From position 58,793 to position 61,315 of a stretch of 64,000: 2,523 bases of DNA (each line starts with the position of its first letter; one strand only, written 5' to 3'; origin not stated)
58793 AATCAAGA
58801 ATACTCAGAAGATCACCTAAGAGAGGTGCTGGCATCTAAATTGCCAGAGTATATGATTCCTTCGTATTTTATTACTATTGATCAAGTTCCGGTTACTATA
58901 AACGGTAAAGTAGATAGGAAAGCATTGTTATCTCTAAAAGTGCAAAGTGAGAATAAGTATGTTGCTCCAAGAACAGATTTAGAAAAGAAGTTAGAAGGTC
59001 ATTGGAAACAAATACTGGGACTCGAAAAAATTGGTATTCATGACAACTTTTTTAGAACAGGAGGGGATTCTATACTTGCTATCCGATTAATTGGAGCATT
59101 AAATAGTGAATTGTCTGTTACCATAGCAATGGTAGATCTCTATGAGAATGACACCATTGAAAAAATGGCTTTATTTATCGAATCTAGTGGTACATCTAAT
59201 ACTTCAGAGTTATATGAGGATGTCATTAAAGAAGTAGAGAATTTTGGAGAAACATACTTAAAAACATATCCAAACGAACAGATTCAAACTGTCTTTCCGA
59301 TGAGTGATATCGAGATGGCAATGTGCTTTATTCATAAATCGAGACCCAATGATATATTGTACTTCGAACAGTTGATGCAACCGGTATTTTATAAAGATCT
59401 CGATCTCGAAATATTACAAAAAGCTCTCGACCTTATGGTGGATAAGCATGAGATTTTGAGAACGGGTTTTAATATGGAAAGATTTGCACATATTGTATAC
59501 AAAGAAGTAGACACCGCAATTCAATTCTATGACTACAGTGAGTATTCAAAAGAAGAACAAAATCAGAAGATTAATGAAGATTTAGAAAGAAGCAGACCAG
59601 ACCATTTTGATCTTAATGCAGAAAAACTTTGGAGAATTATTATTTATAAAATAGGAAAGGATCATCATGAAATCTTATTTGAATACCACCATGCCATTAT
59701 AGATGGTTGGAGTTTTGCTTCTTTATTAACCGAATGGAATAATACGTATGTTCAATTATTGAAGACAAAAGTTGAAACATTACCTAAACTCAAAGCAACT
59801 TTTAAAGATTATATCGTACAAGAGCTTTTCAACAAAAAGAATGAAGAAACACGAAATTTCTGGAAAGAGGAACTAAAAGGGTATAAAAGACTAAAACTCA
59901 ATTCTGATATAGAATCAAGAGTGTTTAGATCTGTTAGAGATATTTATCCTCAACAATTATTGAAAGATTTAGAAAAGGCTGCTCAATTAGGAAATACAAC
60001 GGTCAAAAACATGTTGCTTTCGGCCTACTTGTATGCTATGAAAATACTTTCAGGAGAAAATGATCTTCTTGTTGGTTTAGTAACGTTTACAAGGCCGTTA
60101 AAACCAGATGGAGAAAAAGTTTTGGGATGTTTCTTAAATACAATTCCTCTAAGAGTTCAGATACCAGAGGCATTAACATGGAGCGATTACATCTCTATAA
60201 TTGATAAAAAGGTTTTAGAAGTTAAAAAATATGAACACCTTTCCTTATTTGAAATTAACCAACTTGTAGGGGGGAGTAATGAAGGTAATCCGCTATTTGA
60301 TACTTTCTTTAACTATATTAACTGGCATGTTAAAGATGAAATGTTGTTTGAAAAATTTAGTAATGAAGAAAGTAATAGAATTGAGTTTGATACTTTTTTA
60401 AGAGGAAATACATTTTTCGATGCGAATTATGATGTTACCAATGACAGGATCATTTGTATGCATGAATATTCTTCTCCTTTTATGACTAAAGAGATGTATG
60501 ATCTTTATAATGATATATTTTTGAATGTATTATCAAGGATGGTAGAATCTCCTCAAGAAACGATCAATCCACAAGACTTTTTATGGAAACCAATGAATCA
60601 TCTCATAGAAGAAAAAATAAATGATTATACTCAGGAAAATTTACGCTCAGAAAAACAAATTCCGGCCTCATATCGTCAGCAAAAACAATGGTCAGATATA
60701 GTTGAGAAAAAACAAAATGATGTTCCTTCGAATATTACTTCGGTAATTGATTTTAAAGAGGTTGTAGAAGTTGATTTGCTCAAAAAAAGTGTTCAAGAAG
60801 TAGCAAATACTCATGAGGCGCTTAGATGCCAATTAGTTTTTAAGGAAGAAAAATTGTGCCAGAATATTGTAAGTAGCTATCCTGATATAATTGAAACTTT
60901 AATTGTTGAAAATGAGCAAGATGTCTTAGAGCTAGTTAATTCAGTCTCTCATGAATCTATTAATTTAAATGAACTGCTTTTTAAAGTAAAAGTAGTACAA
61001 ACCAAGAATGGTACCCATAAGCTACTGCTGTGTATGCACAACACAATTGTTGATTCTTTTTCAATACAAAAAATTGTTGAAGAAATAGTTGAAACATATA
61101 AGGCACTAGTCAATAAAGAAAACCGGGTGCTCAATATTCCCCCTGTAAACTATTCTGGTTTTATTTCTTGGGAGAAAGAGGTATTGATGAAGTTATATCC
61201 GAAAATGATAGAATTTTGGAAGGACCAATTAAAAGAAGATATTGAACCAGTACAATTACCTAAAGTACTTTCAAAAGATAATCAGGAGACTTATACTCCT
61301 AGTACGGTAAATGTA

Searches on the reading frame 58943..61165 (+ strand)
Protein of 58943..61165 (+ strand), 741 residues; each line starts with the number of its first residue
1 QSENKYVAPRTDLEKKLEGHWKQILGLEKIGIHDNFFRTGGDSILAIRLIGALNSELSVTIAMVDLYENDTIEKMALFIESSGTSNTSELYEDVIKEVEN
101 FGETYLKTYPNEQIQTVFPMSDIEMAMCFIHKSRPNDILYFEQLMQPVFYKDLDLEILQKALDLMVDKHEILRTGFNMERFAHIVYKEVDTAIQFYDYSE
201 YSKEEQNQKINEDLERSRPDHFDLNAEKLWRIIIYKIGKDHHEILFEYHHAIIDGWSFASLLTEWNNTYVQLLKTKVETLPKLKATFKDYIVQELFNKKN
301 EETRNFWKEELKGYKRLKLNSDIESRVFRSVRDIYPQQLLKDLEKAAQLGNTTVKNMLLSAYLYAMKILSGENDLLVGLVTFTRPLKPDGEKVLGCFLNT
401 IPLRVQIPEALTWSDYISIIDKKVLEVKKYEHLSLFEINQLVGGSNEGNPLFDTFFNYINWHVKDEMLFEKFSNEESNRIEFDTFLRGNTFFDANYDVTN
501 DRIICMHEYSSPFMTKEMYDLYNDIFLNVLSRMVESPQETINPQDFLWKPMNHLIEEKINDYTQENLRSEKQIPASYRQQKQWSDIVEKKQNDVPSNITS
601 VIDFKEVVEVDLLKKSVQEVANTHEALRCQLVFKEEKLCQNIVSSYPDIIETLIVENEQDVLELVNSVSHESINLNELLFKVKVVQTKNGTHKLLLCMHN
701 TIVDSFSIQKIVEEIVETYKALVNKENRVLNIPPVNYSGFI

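Call 31: search_protein_families(library=pfam, proteins=[window:58943-61165:+], max_evalue=0.0001)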
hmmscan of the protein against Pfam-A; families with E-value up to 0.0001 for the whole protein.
window:58943-61165:+ (741 aa): 2 families
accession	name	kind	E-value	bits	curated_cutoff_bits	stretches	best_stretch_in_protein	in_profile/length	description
PF00668.25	Condensation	-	2e-76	258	30.6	2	115-542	2-442/456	Condensation domain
PF00550.31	PP-binding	-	2.6e-14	53.7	20.8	1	16-78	2-66/67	Phosphopantetheine attachment site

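Call 32: search_protein_families(library=ncbifam, proteins=[window:58943-61165:+], max_evalue=0.0001)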
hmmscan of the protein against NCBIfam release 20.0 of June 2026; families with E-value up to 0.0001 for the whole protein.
window:58943-61165:+ (741 aa): 6 families
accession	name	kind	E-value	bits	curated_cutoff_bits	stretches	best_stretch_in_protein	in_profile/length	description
NF004282.0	PRK05691.1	subfamily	2.7e-63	212.8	4090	3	110-465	3250-3619/4334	non-ribosomal peptide synthase/polyketide synthase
NF047350.1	aureusi_NRPS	equivalog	2.4e-34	117.6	2500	1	3-593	899-1450/2373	aureusimine non-ribosomal peptide synthetase AusA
NF041803.1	NRPS_SolG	exception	9.4e-29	99.6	2200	2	156-460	149-453/1163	solanimycin non-ribosomal peptide synthetase SolG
NF038078.1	NRPS_MxcG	equivalog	3.9e-16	57.5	2300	2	6-85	968-1047/1442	myxochelin non-ribosomal peptide synthetase MxcG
TIGR03443.1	alpha_am_amid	equivalog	1.4e-07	29.3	1030.1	1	9-86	845-924/1390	L-aminoadipate-semialdehyde dehydrogenase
NF007605.2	PRK10252.1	equivalog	1.5e-07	29.3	2400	0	5-102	967-1065/1292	enterobactin non-ribosomal peptide synthetase EntF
